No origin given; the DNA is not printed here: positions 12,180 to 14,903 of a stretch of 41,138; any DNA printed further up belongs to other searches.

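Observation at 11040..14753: BioF-like alpha-oxoamine synthase fused to a BioF2/FemAB-like GNAT acyltransferase, co-oriented with a 33-aa basic micro-ORF and a calcineurin-like phosphoesterase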

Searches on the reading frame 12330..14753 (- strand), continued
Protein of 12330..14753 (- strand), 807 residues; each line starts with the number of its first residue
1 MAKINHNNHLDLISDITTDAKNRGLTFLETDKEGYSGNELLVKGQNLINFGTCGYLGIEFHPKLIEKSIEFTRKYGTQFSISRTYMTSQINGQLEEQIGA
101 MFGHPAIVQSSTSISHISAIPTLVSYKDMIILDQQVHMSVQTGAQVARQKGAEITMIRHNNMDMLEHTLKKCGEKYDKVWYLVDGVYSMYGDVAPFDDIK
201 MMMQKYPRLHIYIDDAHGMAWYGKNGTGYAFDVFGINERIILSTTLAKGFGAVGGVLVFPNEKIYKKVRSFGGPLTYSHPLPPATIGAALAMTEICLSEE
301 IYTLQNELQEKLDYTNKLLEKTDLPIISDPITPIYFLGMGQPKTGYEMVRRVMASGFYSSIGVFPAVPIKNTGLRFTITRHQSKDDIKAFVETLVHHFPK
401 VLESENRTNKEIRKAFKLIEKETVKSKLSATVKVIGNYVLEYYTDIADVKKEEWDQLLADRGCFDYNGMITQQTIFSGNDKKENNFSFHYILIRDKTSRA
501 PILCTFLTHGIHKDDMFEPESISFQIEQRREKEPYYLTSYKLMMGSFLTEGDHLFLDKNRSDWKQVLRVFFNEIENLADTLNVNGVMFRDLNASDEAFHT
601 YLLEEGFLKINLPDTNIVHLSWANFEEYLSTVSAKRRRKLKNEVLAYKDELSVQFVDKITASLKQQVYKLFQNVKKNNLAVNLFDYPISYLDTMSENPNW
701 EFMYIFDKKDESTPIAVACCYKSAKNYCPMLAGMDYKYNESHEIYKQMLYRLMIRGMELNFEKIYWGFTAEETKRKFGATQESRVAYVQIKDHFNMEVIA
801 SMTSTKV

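Call 35: find_encoding_contigs(protein=P0112, flank=10000, max_places=2)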
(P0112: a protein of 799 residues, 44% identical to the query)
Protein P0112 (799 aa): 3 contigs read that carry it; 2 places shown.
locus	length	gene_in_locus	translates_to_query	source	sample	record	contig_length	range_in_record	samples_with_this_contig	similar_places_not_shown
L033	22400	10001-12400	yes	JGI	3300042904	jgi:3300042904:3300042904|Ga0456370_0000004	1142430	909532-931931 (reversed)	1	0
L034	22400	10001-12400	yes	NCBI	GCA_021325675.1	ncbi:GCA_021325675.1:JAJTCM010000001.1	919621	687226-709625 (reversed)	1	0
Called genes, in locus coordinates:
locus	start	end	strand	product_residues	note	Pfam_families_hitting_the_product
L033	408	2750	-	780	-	PF13620:CarboxypepD_reg, PF13715:CarbopepD_reg_2, PF07715:Plug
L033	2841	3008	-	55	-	-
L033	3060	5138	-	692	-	PF05649:Peptidase_M13_N, PF01431:Peptidase_M13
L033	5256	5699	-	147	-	PF00583:Acetyltransf_1, PF13673:Acetyltransf_10, PF13508:Acetyltransf_7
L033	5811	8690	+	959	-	PF00675:Peptidase_M16, PF05193:Peptidase_M16_C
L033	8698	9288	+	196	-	PF02622:DUF179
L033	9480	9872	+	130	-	PF25056:DUF7793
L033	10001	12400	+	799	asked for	PF00155:Aminotran_1_2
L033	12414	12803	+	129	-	PF25056:DUF7793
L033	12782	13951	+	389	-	PF07730:HisKA_3, PF02518:HATPase_c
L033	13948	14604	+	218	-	PF00072:Response_reg, PF00196:GerE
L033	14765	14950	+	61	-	-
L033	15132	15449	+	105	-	PF01022:HTH_5, PF12840:HTH_20, PF08279:HTH_11 (weak)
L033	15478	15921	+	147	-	PF10604:Polyketide_cyc2 (weak), PF08327:AHSA1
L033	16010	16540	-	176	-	PF10604:Polyketide_cyc2 (weak)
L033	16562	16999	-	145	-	-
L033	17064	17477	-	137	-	PF08327:AHSA1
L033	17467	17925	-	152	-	PF06983:3-dmu-9_3-mt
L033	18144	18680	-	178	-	PF10604:Polyketide_cyc2 (weak)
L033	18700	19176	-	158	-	PF00903:Glyoxalase, PF06983:3-dmu-9_3-mt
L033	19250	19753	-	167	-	PF19780:DUF6265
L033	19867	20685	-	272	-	PF20240:DUF6597, PF12833:HTH_18, PF00165:HTH_AraC (weak)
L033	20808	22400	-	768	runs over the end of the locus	PF00999:Na_H_Exchanger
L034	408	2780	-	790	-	PF13620:CarboxypepD_reg, PF13715:CarbopepD_reg_2, PF07715:Plug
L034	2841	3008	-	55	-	-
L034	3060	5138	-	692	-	PF05649:Peptidase_M13_N, PF01431:Peptidase_M13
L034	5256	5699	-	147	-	PF00583:Acetyltransf_1, PF13673:Acetyltransf_10, PF13508:Acetyltransf_7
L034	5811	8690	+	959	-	PF00675:Peptidase_M16, PF05193:Peptidase_M16_C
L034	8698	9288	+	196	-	PF02622:DUF179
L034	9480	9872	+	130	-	PF25056:DUF7793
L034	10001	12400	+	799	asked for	PF00155:Aminotran_1_2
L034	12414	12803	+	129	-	PF25056:DUF7793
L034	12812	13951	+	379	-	PF07730:HisKA_3, PF02518:HATPase_c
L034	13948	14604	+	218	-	PF00072:Response_reg, PF00196:GerE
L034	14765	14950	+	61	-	-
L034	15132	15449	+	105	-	PF01022:HTH_5, PF12840:HTH_20, PF08279:HTH_11 (weak)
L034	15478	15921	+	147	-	PF10604:Polyketide_cyc2 (weak), PF08327:AHSA1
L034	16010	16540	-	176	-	PF10604:Polyketide_cyc2 (weak)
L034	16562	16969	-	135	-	-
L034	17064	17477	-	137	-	PF08327:AHSA1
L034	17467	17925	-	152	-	PF06983:3-dmu-9_3-mt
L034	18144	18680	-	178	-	PF10604:Polyketide_cyc2 (weak)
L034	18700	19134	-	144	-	PF00903:Glyoxalase, PF06983:3-dmu-9_3-mt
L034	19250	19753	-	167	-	PF19780:DUF6265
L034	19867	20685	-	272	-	PF20240:DUF6597, PF12833:HTH_18, PF00165:HTH_AraC (weak)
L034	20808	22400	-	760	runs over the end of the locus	PF00999:Na_H_Exchanger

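Call 39: search_protein_families(library=pfam, proteins=[L001:1140-1988:+, L001:4593-5606:-, L032:12464-13978:+], max_evalue=0.01)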
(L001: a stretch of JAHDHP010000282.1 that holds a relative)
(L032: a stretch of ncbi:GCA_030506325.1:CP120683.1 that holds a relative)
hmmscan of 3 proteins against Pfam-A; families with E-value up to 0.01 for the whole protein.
L001:1140-1988:+ (282 aa): 0 families

L001:4593-5606:- (337 aa): 1 family
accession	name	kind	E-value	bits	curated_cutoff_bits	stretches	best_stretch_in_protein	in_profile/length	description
PF04116.19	FA_hydroxylase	-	1.5e-26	93.8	31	1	166-302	2-132/132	Fatty acid hydroxylase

L032:12464-13978:+ (504 aa): 1 family
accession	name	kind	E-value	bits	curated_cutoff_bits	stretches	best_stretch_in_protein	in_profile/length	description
PF00782.25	DSPc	-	0.006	16.8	33.5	0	456-502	24-72/133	Dual specificity phosphatase, catalytic domain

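Call 45: search_protein_families(library=pfam, alignment_id=A2, max_evalue=0.001)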
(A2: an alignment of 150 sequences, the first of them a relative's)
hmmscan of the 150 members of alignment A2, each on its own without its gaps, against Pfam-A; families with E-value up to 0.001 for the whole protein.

A. member 1, L003:6661-7056:- (131 aa): 1 family
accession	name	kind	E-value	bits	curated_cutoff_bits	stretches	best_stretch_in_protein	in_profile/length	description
PF25056.1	DUF7793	-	6.5e-31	107.1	26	1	15-125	2-112/113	Domain of unknown function (DUF7793)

B. families by the number of members that match (of 150 scanned): 98 families (the first 25 are shown)
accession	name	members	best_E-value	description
PF25056.1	DUF7793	42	2.5e-44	Domain of unknown function (DUF7793)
PF00072.30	Response_reg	11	5.8e-29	Response regulator receiver domain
PF12833.13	HTH_18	11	1.3e-18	Helix-turn-helix domain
PF02518.31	HATPase_c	10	1.6e-29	Histidine kinase-, DNA gyrase B-, and HSP90-like ATPase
PF09357.15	RteC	8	7.5e-72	RteC protein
PF07291.16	MauE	8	3.4e-31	Methylamine utilisation protein MauE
PF00512.31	HisKA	8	7.3e-19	His Kinase A (phospho-acceptor) domain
PF00165.29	HTH_AraC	7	5.9e-12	Bacterial regulatory helix-turn-helix proteins, AraC family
PF13426.13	PAS_9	6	2.9e-11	PAS domain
PF11964.13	SpoIIAA-like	6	2.1e-05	SpoIIAA-like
PF00989.32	PAS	5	4.1e-12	PAS fold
PF13589.12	HATPase_c_3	5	0.00019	Histidine kinase-, DNA gyrase B-, and HSP90-like ATPase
PF00196.25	GerE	4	3.1e-18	Bacterial regulatory proteins, luxR family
PF08448.16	PAS_4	4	6.5e-06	PAS fold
PF01926.29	MMR_HSR1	3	3.8e-22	50S ribosome-binding GTPase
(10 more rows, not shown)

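Call 49: search_protein_families(library=padloc, proteins=[window:12330-14753:-, L003:7518-7910:-], max_evalue=0.01)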
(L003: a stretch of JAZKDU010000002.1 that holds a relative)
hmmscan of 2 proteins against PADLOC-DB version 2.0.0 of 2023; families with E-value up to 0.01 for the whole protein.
window:12330-14753:- (807 aa): 0 families

L003:7518-7910:- (130 aa): 0 families

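Call 54: find_encoding_contigs(protein=P0002, flank=10000, max_places=2)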
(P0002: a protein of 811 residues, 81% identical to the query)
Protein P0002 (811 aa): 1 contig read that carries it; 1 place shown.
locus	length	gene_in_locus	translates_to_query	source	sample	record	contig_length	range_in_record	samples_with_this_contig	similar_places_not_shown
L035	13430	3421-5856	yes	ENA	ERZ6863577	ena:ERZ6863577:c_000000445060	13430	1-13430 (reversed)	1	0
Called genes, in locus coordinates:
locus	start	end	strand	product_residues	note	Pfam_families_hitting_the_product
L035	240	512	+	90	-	PF03083:MtN3_slv, PF04193:PQ-loop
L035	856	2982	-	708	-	PF13715:CarbopepD_reg_2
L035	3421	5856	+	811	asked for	PF00155:Aminotran_1_2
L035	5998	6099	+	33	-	-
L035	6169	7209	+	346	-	PF00149:Metallophos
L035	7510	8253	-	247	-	PF00072:Response_reg, PF04397:LytTR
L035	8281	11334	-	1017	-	PF07494:Reg_prop (faint), PF07495:Y_Y_Y, PF06580:His_kinase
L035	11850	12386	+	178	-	-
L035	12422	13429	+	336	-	?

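Call 55: find_encoding_contigs(protein=P0006, flank=8000, max_places=2)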
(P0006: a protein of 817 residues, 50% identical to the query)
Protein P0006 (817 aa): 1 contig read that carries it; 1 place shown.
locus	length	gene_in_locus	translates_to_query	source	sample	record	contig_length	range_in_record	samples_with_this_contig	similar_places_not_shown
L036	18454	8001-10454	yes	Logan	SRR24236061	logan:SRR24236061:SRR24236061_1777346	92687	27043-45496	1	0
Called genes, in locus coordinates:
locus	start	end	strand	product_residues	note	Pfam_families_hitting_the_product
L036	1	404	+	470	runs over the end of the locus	-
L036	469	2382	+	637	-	PF00691:OmpA, PF05359:DUF748 (faint), PF00691:OmpA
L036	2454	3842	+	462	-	PF00691:OmpA (weak)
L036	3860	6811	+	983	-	PF07719:TPR_2 (faint), PF07676:PD40 (weak)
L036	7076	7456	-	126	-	PF25056:DUF7793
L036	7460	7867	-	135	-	PF25056:DUF7793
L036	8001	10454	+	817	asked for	PF00155:Aminotran_1_2, PF13480:Acetyltransf_6 (weak)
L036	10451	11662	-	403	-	PF00989:PAS, PF13426:PAS_9, PF00512:HisKA, PF02518:HATPase_c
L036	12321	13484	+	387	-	-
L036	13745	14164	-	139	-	PF00072:Response_reg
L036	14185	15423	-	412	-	PF00989:PAS, PF13188:PAS_8 (weak), PF13426:PAS_9, PF08447:PAS_3, PF00512:HisKA, PF02518:HATPase_c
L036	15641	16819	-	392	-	PF03190:Thioredox_DsbH, PF00085:Thioredoxin, PF13098:Thioredoxin_2, PF13899:Thioredoxin_7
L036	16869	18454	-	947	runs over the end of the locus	PF12705:PDDEXK_1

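Call 84: predict_structure(alignment_id=A3)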
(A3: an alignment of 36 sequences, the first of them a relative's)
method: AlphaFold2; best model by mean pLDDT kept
length: 807 residues; sequences in the alignment: 36
mean_pLDDT: 88.1   pTM: 0.55
mean pLDDT of the five models: 88.1, 85.6, 85.2, 85.0, 83.1
residues with pLDDT >= 90: 515; 70-90: 233; 50-70: 41; < 50: 18
segments of 3 or more residues with pLDDT < 50: 1-7, 422-427
pLDDT, mean of each block of 10 residues (from residue 1): 47 75 82 79 90 85 91 83 62 90 91 87 94 90 89 91 94 92 91 94 95 91 92 93 80 80 89 61 87 92 95 96 92 93 89 93 64 90 96 96 89 80 50 91 94 94 93 92 94 95 96 88 90 93 91 93 93 91 92 90 91 90 91 90 91 95 92 83 89 93 95 94 93 92 93 95 87 87 91 86 61
secondary structure, 60 per line:
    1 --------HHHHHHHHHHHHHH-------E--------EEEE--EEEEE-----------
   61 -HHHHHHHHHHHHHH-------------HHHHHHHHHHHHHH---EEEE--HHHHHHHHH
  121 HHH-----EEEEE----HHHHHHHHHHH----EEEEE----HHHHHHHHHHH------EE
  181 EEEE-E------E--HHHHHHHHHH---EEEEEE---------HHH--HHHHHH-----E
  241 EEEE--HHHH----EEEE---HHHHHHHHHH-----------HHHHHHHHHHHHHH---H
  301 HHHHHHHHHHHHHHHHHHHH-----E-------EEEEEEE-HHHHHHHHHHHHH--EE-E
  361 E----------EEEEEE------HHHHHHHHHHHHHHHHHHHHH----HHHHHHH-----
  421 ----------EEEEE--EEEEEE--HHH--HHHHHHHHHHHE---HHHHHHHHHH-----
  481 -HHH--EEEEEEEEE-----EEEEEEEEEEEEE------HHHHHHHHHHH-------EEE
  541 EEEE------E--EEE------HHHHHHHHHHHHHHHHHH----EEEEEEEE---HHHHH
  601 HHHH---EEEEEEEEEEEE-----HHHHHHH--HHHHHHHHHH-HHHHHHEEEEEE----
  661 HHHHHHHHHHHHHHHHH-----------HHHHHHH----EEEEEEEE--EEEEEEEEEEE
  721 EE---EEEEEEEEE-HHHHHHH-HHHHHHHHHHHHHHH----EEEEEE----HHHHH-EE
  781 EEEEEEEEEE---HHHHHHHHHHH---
elements in order (helices of 4 or more, strands of 3 or more residues): H9-22 E39-42 E45-49 H62-75 H89-102 E106-109 H112-123 E129-133 H138-148 E153-157 H162-172 E179-184 H196-205 E209-214 H229-234 E240-244 H247-250 E255-258 H262-271 H283-296 H300-320 E334-340 H342-354 E372-377 H384-404 H409-415 E431-435 E438-443 H451-461 H466-475 E487-495 E501-513 H520-530 E538-544 E554-556 H563-580 E585-592 H596-604 E608-619 H625-631 H634-643 H645-650 E651-656 H661-677 H689-695 E700-707 E710-722 E726-734 H736-742 H744-758 E763-768 H773-777 E779-790 H794-804

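Call 86: fold_search(model_id=the predicted structure, library=pdb)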
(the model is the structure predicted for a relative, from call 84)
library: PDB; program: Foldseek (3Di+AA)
matches with E <= 10: 1919; with E <= 0.001: 1500
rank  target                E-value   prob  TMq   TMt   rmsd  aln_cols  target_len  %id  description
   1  8xhk_B                1.3e-31  1.00  0.44  0.86   3.0       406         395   26  Crystal structure of alpha-Oxoamine Synthase Alb29 with PLP cofactor (released 2024-05-01)
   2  8i7u_F                1.4e-31  1.00  0.43  0.86   2.9       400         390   26  Crystal structure of alpha-Oxoamine Synthase Alb29 with PLP cofactor (released 2024-05-01)
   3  6onn_B                1.4e-31  1.00  0.43  0.85   4.4       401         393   22  Crystal structure of 8-amino-7-oxononanoate synthase from Burkholderia phymatum (released 2019-05-01)
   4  8i7u_A                1.6e-31  1.00  0.43  0.85   2.9       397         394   27  Crystal structure of alpha-Oxoamine Synthase Alb29 with PLP cofactor (released 2024-05-01)
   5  8i7u_C                1.6e-31  1.00  0.43  0.85   3.0       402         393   26  Crystal structure of alpha-Oxoamine Synthase Alb29 with PLP cofactor (released 2024-05-01)
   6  8xhk_C                2.1e-31  1.00  0.43  0.85   3.1       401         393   26  Crystal structure of alpha-Oxoamine Synthase Alb29 with PLP cofactor (released 2024-05-01)
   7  8i7u_D                2.2e-31  1.00  0.43  0.86   3.0       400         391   26  Crystal structure of alpha-Oxoamine Synthase Alb29 with PLP cofactor (released 2024-05-01)
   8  5vnx_B                3.5e-31  1.00  0.44  0.86   3.8       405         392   22  Crystal structure of an 8-amino-7-oxononanoate synthase from Burkholderia multivorans with a potential glycine-PLP-Lys (released 2017-05-17)
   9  8xhk_A                3.5e-31  1.00  0.43  0.84   3.5       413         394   26  Crystal structure of alpha-Oxoamine Synthase Alb29 with PLP cofactor (released 2024-05-01)
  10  8xhd_A                4.8e-31  1.00  0.44  0.86   2.6       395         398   26  Crystal structure of alpha-Oxoamine Synthase Alb29 with PLP cofactor and L-glutamate (released 2024-05-01)
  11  5jay_A                7.5e-31  1.00  0.43  0.86   3.6       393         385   22  Crystal Structure of an 8-amino-7-oxononanoate Synthase from Burkholderia xenovorans (released 2016-04-20)
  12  5vnx_A                1.0e-30  1.00  0.44  0.86   3.5       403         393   22  Crystal structure of an 8-amino-7-oxononanoate synthase from Burkholderia multivorans with a potential glycine-PLP-Lys (released 2017-05-17)
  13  6onn_A                1.0e-30  1.00  0.43  0.86   4.5       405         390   22  Crystal structure of 8-amino-7-oxononanoate synthase from Burkholderia phymatum (released 2019-05-01)
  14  8i7u_B                1.1e-30  1.00  0.42  0.84   3.1       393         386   26  Crystal structure of alpha-Oxoamine Synthase Alb29 with PLP cofactor (released 2024-05-01)
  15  8xha_A                1.2e-30  1.00  0.44  0.86   2.5       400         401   26  Crystal structure of alpha-Oxoamine Synthase Alb29 with PLP cofactor and L-glutamate (released 2024-05-01)
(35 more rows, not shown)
